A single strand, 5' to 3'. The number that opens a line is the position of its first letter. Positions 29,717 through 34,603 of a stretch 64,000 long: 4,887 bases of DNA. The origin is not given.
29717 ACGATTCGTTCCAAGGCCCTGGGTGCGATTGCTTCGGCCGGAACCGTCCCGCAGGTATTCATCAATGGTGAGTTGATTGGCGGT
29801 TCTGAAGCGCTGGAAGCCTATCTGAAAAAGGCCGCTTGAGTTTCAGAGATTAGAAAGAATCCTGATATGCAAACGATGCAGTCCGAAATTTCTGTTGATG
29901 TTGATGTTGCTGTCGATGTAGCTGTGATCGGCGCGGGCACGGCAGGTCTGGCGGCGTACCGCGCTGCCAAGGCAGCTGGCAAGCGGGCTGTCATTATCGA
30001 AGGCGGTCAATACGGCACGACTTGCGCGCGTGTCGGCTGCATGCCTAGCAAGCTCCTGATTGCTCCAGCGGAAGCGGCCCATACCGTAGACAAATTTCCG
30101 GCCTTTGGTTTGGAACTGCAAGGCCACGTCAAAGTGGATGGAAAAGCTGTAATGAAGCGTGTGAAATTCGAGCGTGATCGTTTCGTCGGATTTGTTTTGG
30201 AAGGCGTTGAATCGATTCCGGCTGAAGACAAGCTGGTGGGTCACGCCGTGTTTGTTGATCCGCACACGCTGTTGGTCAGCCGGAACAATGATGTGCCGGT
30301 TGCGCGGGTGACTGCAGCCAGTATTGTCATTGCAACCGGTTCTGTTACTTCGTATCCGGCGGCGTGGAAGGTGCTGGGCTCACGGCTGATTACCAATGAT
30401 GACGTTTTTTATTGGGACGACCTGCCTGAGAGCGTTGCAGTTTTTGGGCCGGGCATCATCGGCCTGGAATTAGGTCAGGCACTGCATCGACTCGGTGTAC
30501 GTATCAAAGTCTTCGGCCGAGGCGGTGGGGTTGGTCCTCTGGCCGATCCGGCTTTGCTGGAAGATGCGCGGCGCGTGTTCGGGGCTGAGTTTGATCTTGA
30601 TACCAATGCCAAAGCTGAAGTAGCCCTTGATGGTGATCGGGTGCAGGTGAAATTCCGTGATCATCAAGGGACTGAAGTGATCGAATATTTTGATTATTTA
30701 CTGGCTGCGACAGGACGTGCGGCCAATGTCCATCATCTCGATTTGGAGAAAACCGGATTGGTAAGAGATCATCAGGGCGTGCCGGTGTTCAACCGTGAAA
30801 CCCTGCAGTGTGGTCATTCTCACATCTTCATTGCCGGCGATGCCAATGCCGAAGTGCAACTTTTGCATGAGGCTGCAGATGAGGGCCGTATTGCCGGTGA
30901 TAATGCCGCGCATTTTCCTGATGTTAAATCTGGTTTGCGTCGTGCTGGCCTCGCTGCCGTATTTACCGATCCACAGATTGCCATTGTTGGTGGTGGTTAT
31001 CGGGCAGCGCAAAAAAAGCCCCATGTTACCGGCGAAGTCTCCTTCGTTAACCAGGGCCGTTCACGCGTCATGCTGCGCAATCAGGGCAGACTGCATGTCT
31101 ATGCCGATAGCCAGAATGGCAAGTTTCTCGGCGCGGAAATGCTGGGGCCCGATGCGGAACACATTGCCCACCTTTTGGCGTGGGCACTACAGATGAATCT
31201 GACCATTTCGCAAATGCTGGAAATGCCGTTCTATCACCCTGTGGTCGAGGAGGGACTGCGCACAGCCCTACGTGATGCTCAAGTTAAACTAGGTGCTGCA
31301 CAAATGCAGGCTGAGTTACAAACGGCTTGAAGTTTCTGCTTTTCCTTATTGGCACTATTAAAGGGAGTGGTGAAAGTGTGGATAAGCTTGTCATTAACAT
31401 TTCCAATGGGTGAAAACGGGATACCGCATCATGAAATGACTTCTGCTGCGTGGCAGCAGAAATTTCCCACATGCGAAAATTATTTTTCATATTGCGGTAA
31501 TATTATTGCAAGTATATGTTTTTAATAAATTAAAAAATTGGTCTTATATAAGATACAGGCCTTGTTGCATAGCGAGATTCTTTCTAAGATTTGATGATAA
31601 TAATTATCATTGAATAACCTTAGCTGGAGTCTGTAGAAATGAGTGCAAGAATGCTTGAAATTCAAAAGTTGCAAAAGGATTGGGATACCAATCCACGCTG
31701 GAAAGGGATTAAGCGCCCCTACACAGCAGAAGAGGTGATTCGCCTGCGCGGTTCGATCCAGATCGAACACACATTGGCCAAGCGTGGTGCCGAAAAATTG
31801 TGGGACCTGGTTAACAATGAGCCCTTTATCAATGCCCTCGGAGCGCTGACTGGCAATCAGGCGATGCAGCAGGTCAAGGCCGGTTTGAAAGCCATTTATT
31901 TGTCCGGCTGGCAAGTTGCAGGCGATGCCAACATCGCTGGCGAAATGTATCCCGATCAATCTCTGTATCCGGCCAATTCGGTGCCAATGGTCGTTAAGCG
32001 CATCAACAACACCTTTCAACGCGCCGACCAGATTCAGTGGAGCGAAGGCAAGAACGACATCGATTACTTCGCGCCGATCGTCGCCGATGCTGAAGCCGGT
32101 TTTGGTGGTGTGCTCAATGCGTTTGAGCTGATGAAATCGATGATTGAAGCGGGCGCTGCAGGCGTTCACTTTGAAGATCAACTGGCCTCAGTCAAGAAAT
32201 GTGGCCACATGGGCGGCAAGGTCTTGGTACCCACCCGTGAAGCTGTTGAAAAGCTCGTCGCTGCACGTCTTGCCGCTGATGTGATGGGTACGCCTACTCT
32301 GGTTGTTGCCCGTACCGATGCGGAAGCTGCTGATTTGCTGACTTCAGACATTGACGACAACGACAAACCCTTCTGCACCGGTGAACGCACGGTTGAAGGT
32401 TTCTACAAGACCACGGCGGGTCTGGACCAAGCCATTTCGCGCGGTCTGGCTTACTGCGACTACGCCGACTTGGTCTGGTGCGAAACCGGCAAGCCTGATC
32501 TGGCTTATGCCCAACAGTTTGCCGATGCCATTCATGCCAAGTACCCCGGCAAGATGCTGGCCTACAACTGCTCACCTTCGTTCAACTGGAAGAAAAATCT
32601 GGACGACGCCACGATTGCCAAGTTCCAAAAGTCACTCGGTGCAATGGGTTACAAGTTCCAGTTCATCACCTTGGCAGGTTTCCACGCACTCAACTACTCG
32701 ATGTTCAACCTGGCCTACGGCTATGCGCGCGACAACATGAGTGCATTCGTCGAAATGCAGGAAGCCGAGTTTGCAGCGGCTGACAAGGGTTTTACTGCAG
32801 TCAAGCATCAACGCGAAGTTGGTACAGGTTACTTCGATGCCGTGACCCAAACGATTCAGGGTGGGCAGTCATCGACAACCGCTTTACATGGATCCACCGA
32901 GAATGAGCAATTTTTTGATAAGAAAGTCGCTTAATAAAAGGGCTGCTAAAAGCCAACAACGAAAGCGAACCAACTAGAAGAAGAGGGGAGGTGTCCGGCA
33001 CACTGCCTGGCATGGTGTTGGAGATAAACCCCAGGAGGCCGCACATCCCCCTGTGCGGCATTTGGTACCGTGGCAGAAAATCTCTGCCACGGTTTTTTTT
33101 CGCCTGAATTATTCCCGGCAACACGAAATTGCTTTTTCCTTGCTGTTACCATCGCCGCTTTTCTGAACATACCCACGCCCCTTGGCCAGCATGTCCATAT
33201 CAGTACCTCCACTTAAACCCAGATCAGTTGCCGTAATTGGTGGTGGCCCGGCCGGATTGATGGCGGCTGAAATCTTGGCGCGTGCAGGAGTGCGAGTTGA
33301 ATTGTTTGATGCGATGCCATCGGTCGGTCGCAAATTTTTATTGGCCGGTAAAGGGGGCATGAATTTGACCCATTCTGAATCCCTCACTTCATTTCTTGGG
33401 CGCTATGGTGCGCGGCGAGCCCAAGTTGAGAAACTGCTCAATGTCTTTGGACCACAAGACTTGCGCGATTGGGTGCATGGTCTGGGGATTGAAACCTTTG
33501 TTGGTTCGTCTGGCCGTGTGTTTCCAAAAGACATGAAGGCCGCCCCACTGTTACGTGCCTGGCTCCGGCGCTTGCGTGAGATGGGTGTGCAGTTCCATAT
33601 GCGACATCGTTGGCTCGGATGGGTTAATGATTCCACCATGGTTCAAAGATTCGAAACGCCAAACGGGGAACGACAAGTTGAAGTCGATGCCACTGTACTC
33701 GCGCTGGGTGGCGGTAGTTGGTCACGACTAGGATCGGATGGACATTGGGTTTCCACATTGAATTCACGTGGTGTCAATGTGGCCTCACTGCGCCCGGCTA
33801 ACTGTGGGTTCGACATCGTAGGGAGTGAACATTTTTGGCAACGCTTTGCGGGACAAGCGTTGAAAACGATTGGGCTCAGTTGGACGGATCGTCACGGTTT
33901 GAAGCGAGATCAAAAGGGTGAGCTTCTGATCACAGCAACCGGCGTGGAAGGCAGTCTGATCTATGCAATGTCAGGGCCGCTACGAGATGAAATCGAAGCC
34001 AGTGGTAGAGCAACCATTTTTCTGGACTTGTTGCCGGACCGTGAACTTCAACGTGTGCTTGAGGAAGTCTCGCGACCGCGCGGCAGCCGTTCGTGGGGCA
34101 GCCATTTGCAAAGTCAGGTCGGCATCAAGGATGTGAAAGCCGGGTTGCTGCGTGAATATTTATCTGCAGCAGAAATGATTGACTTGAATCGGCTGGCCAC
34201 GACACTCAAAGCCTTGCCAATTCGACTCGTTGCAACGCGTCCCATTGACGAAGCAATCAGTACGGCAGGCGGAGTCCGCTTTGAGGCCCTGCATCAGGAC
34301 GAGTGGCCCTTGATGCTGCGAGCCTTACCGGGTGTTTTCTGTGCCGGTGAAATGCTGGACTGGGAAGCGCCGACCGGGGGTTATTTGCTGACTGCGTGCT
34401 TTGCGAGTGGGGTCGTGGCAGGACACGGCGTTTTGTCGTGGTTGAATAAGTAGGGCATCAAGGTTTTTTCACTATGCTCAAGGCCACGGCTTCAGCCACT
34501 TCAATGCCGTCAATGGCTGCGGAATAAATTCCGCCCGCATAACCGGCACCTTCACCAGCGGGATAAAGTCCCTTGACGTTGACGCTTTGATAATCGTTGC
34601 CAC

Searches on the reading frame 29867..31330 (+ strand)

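Call 98: search_protein_families(library=pfam, proteins=[window:29867-31330:+], max_evalue=0.00001)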
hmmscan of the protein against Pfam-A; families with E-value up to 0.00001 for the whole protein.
window:29867-31330:+ (487 aa): 5 families
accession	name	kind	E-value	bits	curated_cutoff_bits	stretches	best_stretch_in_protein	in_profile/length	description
PF07992.20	Pyr_redox_2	-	1.8e-32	113.4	26.1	1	17-340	2-291/291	Pyridine nucleotide-disulphide oxidoreductase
PF02852.28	Pyr_redox_dim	-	4.2e-17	62.8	25.3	1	364-467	4-109/110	Pyridine nucleotide-disulphide oxidoreductase, dimerisation domain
PF13738.12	Pyr_redox_3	-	1.5e-10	41.3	30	0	147-324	122-305/305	Pyridine nucleotide-disulphide oxidoreductase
PF01134.28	GIDA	-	2.9e-07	30.3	22.1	1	17-159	1-150/391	Glucose inhibited division protein A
PF00070.33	Pyr_redox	-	6.9e-06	26.9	22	0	189-229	1-41/82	Pyridine nucleotide-disulphide oxidoreductase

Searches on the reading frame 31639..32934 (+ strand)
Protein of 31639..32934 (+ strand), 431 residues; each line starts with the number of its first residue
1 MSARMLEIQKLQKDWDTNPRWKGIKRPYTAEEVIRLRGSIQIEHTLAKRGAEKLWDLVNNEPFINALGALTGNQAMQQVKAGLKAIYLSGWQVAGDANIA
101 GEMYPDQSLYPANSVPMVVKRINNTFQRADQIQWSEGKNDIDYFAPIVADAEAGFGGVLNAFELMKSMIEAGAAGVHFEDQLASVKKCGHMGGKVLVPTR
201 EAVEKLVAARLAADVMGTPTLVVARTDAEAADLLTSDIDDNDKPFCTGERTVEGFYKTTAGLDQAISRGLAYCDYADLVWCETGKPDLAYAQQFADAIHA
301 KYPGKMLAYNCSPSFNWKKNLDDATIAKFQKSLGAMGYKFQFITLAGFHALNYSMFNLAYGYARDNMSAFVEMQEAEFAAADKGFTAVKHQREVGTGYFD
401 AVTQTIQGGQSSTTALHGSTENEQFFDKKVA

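Call 98: search_protein_families(library=pfam, proteins=[window:31639-32934:+], max_evalue=0.00001)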
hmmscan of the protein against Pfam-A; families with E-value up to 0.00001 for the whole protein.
window:31639-32934:+ (431 aa): 2 families
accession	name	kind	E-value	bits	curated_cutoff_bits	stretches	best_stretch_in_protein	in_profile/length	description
PF00463.27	ICL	-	4.4e-107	359.2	26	2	10-248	4-253/526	Isocitrate lyase family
PF13714.12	PEP_mutase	-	8.3e-16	58.7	31.5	1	79-281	26-176/240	Phosphoenolpyruvate phosphomutase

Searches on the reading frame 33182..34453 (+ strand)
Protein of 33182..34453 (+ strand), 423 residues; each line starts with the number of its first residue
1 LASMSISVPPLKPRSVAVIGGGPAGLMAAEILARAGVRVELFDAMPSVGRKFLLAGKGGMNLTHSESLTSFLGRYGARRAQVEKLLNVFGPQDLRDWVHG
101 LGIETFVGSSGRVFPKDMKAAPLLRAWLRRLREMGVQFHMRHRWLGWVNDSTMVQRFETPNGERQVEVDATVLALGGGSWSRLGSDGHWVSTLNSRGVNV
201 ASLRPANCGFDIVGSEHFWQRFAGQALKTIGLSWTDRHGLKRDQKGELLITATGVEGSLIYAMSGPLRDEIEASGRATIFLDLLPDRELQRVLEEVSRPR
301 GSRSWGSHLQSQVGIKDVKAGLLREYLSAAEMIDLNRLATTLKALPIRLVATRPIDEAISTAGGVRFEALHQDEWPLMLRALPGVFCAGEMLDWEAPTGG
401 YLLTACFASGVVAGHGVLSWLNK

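Call 98: search_protein_families(library=pfam, proteins=[window:33182-34453:+], max_evalue=0.00001)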
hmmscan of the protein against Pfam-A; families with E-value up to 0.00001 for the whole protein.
window:33182-34453:+ (423 aa): 8 families
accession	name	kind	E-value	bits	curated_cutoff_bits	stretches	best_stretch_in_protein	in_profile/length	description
PF03486.20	HI0933_like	-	1.9e-73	247.4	50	1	15-415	2-243/244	HI0933-like protein Rossmann domain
PF22780.1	HI0933_like_1st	-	4.6e-24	85.5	27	1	204-360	1-165/165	HI0933-like protein barrel and H2TH domain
PF01266.30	DAO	-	6.7e-09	36.2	27.9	0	57-180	87-207/353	FAD dependent oxidoreductase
PF07992.20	Pyr_redox_2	-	4e-08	33.5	26.1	1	15-188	2-119/291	Pyridine nucleotide-disulphide oxidoreductase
PF01494.25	FAD_binding_3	-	1.5e-07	31.4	22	1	15-47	3-35/349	FAD binding domain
PF00070.33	Pyr_redox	-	1.1e-06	29.5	22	0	15-51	1-37/82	Pyridine nucleotide-disulphide oxidoreductase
PF13450.12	NAD_binding_8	-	2.9e-06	27.9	21.9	1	18-49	1-32/68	NAD(P)-binding Rossmann-like domain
PF00890.30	FAD_binding_2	-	8.3e-06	25.7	20.4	0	16-65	2-50/414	FAD binding domain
